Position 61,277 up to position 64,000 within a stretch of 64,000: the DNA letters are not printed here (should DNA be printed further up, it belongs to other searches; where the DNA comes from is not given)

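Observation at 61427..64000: Giant uncharacterised ORF missing from the ORF track, translationally coupled to the sulfotransferase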

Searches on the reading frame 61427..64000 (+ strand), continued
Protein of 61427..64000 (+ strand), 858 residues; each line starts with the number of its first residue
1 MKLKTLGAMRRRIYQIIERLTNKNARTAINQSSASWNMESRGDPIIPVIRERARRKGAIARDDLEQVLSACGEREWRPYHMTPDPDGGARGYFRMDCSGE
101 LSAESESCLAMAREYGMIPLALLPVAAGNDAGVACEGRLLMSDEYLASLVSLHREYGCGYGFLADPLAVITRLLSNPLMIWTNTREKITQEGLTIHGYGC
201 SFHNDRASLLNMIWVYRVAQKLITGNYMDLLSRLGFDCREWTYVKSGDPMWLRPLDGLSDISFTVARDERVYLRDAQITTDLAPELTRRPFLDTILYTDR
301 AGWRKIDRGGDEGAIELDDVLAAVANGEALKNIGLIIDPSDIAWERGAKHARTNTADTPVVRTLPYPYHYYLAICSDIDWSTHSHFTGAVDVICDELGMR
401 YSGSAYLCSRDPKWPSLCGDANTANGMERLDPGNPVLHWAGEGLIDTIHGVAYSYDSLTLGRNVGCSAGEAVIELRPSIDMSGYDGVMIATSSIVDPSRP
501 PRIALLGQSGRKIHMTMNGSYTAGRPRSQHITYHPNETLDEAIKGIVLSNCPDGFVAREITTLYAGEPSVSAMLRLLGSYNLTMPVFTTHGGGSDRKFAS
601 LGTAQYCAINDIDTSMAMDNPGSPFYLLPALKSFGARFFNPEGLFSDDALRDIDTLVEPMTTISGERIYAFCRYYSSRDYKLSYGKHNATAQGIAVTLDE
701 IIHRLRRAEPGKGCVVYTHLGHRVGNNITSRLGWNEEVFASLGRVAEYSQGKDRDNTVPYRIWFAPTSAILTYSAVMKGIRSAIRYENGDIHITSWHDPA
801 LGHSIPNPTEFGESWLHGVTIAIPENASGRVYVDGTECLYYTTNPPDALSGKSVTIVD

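Call 31: predict_structure(alignment_id=A1)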
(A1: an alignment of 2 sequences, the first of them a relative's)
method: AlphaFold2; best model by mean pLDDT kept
length: 1120 residues; sequences in the alignment: 2
mean_pLDDT: 32.5   pTM: 0.24
mean pLDDT of the five models: 32.5, 29.5, 29.3, 29.0, 27.9
residues with pLDDT >= 90: 0; 70-90: 0; 50-70: 39; < 50: 1081
segments of 3 or more residues with pLDDT < 50: 1-783, 794-827, 839-935, 947-988, 993-1043, 1049-1052, 1056-1064, 1069-1120
pLDDT, mean of each block of 10 residues (from residue 1): 32 34 29 25 32 34 37 29 29 30 32 30 24 27 35 33 30 33 36 28 28 32 30 24 25 27 25 25 29 39 41 42 37 34 25 24 24 24 26 29 27 28 26 26 26 25 27 31 26 29 32 30 25 29 27 26 26 28 26 24 29 26 29 31 32 31 30 29 28 38 38 30 27 34 37 29 28 31 53 43 31 34 46 49 36 38 27 29 29 36 44 38 38 48 50 29 38 36 45 46 38 30 40 38 49 47 48 44 30 27 38 32
secondary structure, 60 per line:
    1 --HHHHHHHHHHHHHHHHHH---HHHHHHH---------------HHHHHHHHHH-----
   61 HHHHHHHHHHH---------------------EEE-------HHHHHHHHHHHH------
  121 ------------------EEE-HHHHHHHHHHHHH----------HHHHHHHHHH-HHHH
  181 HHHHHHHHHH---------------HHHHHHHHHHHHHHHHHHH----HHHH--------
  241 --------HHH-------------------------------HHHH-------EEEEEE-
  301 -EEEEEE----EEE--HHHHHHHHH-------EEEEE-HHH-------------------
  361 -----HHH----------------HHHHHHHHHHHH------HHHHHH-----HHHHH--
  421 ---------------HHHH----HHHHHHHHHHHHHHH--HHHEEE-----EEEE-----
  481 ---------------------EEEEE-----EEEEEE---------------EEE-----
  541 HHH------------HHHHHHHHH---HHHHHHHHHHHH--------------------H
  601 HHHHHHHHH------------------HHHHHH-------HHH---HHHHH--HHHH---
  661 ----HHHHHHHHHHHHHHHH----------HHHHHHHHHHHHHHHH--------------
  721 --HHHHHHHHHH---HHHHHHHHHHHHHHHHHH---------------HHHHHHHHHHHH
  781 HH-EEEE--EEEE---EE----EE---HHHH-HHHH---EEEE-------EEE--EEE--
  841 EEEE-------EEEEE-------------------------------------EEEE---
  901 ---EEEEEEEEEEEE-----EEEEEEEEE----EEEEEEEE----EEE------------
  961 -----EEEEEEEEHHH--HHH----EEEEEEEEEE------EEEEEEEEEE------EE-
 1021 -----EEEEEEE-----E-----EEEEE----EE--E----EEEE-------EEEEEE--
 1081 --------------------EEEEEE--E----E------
elements in order (helices of 4 or more, strands of 3 or more residues): H3-20 H24-30 H46-55 H61-71 E93-95 H103-114 E139-141 H143-155 H166-175 H177-190 H206-224 H229-232 H283-286 E294-299 E302-307 E312-314 H317-325 E333-337 H385-396 H403-408 H414-418 H436-439 H444-458 E464-466 E472-475 E502-506 E512-517 E533-535 H556-564 H568-579 H600-609 H628-633 H647-651 H654-657 H665-680 H691-706 H723-732 H736-753 H769-782 E784-787 E790-793 H808-811 H813-816 E820-823 E831-833 E836-838 E841-844 E852-856 E894-897 E904-915 E921-929 E934-941 E946-948 E966-973 E986-995 E1002-1011 E1026-1032 E1044-1048 E1062-1065 E1073-1078 E1101-1106

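Call 34: search_protein_representatives(alignment_id=A1)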
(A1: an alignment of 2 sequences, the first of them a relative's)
Query: 2 sequences, 1142 profile positions. Proteins with E-value up to 0.001 (for the whole library): 302; up to 1e-10: 201; up to 1e-30: 39. The best 150 are listed.
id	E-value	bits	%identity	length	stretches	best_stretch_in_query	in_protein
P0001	0.0e+00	2253.0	-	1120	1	1-1142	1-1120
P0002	0.0e+00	2122.9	-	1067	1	17-1129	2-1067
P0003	0.0e+00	1043.7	-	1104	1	60-1128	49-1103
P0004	1.5e-266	903.6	-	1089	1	63-1128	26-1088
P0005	2.4e-264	896.3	-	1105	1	56-1129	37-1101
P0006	1.5e-260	883.8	-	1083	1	67-1128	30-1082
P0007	2.7e-237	806.7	-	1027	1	67-1128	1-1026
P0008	9.8e-225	765.1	-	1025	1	93-1127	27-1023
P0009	1.0e-212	725.3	-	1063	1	93-1129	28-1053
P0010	1.6e-203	694.9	-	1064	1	92-1134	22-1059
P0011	6.7e-164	563.7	-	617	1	571-1128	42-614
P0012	1.0e-154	533.3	-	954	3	564-891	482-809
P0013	2.7e-152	525.3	-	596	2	577-1128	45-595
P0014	2.4e-144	498.9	-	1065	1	123-1128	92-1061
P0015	4.3e-140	484.8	-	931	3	564-911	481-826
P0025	1.5e-90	320.8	-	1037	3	584-898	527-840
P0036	9.7e-33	129.3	-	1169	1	362-1105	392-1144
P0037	1.1e-32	129.2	-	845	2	588-886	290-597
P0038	5.2e-32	126.9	-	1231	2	634-1090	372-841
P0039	7.8e-31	123.0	-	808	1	365-888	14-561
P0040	1.1e-30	122.5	-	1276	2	576-1087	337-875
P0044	2.9e-29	117.8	-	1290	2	586-1054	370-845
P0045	4.3e-29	117.3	-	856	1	584-884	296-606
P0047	9.1e-29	116.2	-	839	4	780-892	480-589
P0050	4.4e-27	110.6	-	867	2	764-1112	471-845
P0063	6.2e-25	103.5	-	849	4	739-947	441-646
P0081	6.1e-22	93.6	-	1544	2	578-883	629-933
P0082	1.1e-21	92.8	-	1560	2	736-1127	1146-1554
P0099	2.9e-20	88.0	-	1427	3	783-883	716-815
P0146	2.7e-15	71.6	-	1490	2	782-1106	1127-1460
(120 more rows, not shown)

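Call 41: search_protein_families(library=pfam, alignment_id=A4, max_evalue=0.001)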
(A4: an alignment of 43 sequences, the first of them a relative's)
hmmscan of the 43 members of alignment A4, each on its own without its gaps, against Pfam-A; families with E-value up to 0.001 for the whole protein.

A. member 1, P0003 (1104 aa): 0 families

B. families by the number of members that match (of 43 scanned): 7 families
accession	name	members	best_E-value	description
PF16822.11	ALGX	7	1.4e-05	SGNH hydrolase-like domain, acetyltransferase AlgX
PF13620.12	CarboxypepD_reg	2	3.3e-07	Carboxypeptidase regulatory-like domain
PF13472.12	Lipase_GDSL_2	2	0.00034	GDSL-like Lipase/Acylhydrolase family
PF13469.12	Sulfotransfer_3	1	1.1e-08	Sulfotransferase family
PF13649.12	Methyltransf_25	1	0.00033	Methyltransferase domain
PF13489.12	Methyltransf_23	1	0.00043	Methyltransferase domain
PF00685.33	Sulfotransfer_1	1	0.00078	Sulfotransferase domain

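Call 45: find_encoding_contigs(protein=P0003, flank=10000, max_places=3)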
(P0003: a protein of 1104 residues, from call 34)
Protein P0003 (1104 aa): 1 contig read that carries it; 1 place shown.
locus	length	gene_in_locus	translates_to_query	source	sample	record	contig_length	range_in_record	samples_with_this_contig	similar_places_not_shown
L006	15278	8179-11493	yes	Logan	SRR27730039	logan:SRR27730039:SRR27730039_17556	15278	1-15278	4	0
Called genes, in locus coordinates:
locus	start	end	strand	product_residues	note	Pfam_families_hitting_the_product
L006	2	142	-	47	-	?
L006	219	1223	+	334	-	PF01408:GFO_IDH_MocA, PF22725:GFO_IDH_MocA_C3, PF02894:GFO_IDH_MocA_C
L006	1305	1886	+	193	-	PF25084:LbH_EIF2B, PF00132:Hexapep, PF14602:Hexapep_2 (faint), PF25087:GMPPB_C (weak), PF00132:Hexapep (weak)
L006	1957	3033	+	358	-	PF02350:Epimerase_2, PF13579:Glyco_trans_4_4 (weak)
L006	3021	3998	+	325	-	PF01073:3Beta_HSD, PF01370:Epimerase, PF02719:Polysacc_synt_2, PF04321:RmlD_sub_bind, PF05368:NmrA, PF07993:NAD_binding_4, PF16363:GDP_Man_Dehyd, PF13460:NAD_binding_10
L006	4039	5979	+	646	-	PF13522:GATase_6, PF13537:GATase_7, PF00733:Asn_synthase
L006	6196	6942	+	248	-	PF01061:ABC2_membrane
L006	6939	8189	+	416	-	PF00005:ABC_tran, PF13304:AAA_21 (faint), PF14524:Wzt_C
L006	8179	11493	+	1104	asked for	-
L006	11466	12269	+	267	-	PF13489:Methyltransf_23, PF01209:Ubie_methyltran, PF03848:TehB (weak), PF01739:CheR (faint), PF13847:Methyltransf_31, PF08241:Methyltransf_11, PF08242:Methyltransf_12, PF13649:Methyltransf_25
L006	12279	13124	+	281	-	PF13469:Sulfotransfer_3 (faint)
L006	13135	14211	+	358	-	-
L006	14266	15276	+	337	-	?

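Call 46: find_encoding_contigs(protein=P0037, flank=10000, max_places=3)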
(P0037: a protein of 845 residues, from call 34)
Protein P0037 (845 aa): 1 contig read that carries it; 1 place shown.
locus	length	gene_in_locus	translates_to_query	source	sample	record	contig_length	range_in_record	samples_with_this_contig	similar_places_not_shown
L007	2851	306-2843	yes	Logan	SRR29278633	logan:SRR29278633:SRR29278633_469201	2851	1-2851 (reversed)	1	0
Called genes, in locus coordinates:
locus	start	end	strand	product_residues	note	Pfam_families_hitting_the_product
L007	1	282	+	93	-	?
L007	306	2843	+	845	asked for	-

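Call 49: search_protein_families(library=pfam, proteins=[P0036, P0038, P0040, P0044, P0081, P0082, P0099], max_evalue=0.01)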
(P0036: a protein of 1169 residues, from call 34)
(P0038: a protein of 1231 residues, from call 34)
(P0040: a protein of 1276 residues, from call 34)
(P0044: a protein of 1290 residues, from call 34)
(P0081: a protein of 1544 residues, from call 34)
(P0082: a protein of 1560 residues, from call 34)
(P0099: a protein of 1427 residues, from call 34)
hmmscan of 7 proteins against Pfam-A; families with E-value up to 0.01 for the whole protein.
P0036 (1169 aa): 0 families

P0038 (1231 aa): 2 families
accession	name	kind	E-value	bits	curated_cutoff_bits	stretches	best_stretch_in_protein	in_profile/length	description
PF16822.11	ALGX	-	9e-05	22.7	26.5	1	1101-1227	14-141/268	SGNH hydrolase-like domain, acetyltransferase AlgX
PF13472.12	Lipase_GDSL_2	-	0.0059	17.6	32.9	0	1082-1206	64-177/178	GDSL-like Lipase/Acylhydrolase family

P0040 (1276 aa): 0 families

P0044 (1290 aa): 2 families
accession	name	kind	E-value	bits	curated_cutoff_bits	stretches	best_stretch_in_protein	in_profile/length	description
PF16822.11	ALGX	-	0.00065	19.9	26.5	1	1215-1282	73-141/268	SGNH hydrolase-like domain, acetyltransferase AlgX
PF13472.12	Lipase_GDSL_2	-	0.0033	18.4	32.9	0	1017-1261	15-177/178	GDSL-like Lipase/Acylhydrolase family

P0081 (1544 aa): 5 families
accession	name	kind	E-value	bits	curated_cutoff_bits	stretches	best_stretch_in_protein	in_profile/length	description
PF13469.12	Sulfotransfer_3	-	1.1e-08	36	27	1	106-185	125-214/216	Sulfotransferase family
PF13649.12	Methyltransf_25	-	0.00033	21.7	27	1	1288-1377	3-97/97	Methyltransferase domain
PF13489.12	Methyltransf_23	-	0.00043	20.5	27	1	1280-1392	20-124/164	Methyltransferase domain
PF00685.33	Sulfotransfer_1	-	0.00078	19.3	22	1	103-184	88-182/255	Sulfotransferase domain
PF08241.18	Methyltransf_11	-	0.0022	19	21.2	1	1288-1381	2-95/95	Methyltransferase domain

P0082 (1560 aa): 0 families

P0099 (1427 aa): 0 families

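Call 57: find_encoding_contigs(protein=P0081, flank=10000, max_places=2)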
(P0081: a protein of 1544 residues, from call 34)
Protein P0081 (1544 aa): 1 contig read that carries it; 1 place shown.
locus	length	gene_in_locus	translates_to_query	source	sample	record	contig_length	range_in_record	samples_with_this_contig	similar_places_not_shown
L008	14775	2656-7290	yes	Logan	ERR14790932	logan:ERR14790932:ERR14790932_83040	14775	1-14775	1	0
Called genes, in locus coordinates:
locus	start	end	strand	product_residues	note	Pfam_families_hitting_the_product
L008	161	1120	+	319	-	PF01073:3Beta_HSD, PF01370:Epimerase, PF02719:Polysacc_synt_2, PF04321:RmlD_sub_bind, PF07993:NAD_binding_4, PF16363:GDP_Man_Dehyd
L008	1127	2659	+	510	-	PF00534:Glycos_transf_1, PF13692:Glyco_trans_1_4, PF13524:Glyco_trans_1_2 (weak)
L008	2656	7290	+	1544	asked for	PF13469:Sulfotransfer_3 (faint)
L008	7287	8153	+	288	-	PF01073:3Beta_HSD (faint), PF01370:Epimerase, PF04321:RmlD_sub_bind, PF07993:NAD_binding_4 (faint), PF13460:NAD_binding_10 (weak), PF16363:GDP_Man_Dehyd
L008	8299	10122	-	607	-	-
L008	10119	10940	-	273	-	-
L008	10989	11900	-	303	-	-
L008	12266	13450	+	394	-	PF01408:GFO_IDH_MocA, PF02894:GFO_IDH_MocA_C, PF22725:GFO_IDH_MocA_C3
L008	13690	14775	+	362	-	?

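Call 58: find_encoding_contigs(protein=P0040, flank=10000, max_places=2)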
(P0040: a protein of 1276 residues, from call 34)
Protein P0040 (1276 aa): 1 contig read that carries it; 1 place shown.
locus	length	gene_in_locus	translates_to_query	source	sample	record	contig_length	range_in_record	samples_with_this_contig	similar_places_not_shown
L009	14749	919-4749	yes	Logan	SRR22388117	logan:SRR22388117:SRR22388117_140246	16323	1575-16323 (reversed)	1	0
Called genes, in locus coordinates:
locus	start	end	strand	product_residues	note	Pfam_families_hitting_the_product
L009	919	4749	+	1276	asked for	-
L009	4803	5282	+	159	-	-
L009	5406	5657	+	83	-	-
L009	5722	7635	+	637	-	PF21211:FkbH_N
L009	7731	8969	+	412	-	PF03062:MBOAT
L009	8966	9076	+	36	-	-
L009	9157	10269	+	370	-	PF13472:Lipase_GDSL_2 (faint)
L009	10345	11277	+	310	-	PF13489:Methyltransf_23, PF08241:Methyltransf_11, PF08242:Methyltransf_12, PF13649:Methyltransf_25, PF13847:Methyltransf_31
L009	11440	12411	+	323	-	PF00248:Aldo_ket_red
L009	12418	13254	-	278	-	PF05048:NosD (weak), PF13229:Beta_helix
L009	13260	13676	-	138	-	PF10881:DUF2726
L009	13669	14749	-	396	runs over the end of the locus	-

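Call 61: predict_structure(alignment_id=A5)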
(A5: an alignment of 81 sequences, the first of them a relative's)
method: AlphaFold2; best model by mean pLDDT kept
length: 1120 residues; sequences in the alignment: 81
mean_pLDDT: 90.6   pTM: 0.92
mean pLDDT of the five models: 90.6, 90.1, 89.8, 89.5, 88.2
residues with pLDDT >= 90: 881; 70-90: 144; 50-70: 59; < 50: 36
segments of 3 or more residues with pLDDT < 50: 1-4, 22-44, 1113-1120
pLDDT, mean of each block of 10 residues (from residue 1): 57 68 44 35 47 78 97 94 89 95 94 97 96 97 95 97 98 97 98 98 97 98 96 94 95 97 97 97 97 97 97 97 84 96 75 64 97 96 97 98 95 90 62 89 96 89 91 95 91 85 95 82 70 83 95 92 92 94 93 77 90 85 93 97 94 97 96 94 94 97 93 97 93 96 98 94 98 98 94 98 97 98 88 98 92 96 96 87 95 97 92 96 97 96 98 95 94 97 98 91 97 96 96 92 95 95 96 92 74 96 87 45
secondary structure, 60 per line:
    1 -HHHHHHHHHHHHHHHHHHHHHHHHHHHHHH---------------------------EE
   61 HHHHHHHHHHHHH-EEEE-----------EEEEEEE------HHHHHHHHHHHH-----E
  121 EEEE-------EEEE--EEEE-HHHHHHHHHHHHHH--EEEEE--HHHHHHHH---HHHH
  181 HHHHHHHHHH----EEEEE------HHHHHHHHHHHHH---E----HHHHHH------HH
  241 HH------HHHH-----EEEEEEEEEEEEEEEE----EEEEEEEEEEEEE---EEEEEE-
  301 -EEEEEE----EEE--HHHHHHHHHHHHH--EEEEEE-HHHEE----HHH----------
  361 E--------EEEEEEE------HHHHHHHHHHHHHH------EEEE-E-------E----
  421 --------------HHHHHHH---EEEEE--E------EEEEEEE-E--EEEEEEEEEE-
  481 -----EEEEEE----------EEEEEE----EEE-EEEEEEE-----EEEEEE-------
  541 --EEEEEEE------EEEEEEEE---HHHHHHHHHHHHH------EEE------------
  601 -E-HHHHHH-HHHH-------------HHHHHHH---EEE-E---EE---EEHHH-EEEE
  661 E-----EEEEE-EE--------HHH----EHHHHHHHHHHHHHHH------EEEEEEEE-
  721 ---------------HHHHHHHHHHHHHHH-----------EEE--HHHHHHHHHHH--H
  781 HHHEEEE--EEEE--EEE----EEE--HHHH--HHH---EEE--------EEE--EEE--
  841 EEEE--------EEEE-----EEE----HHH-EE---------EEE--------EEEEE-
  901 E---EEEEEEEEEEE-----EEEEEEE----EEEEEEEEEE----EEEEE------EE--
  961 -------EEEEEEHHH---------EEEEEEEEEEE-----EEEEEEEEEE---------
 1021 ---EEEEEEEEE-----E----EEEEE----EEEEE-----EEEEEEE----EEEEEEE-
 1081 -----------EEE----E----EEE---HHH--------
elements in order (helices of 4 or more, strands of 3 or more residues): H2-31 H61-73 E75-78 E90-96 H103-114 E120-124 E132-135 E138-141 H143-156 E159-163 H166-173 H177-190 E195-199 H206-218 H227-232 H239-242 H249-252 E258-273 E278-290 E294-299 E302-307 E312-314 H317-329 E332-337 E370-376 H383-396 E403-406 H435-441 E445-449 E459-465 E470-479 E486-491 E502-507 E512-514 E516-522 E528-533 E543-549 E556-563 H567-579 E586-588 H604-609 H611-614 H628-634 E638-640 E657-661 E667-671 H691-705 E712-719 H736-750 E762-764 H767-777 H780-783 E784-787 E790-793 E796-798 E803-805 H808-811 E820-822 E831-833 E836-838 E841-844 E853-856 E862-864 E884-886 E895-899 E905-915 E921-927 E932-941 E946-950 E968-973 E986-996 E1002-1011 E1024-1032 E1043-1047 E1052-1056 E1062-1068 E1073-1079 E1092-1094 E1104-1106
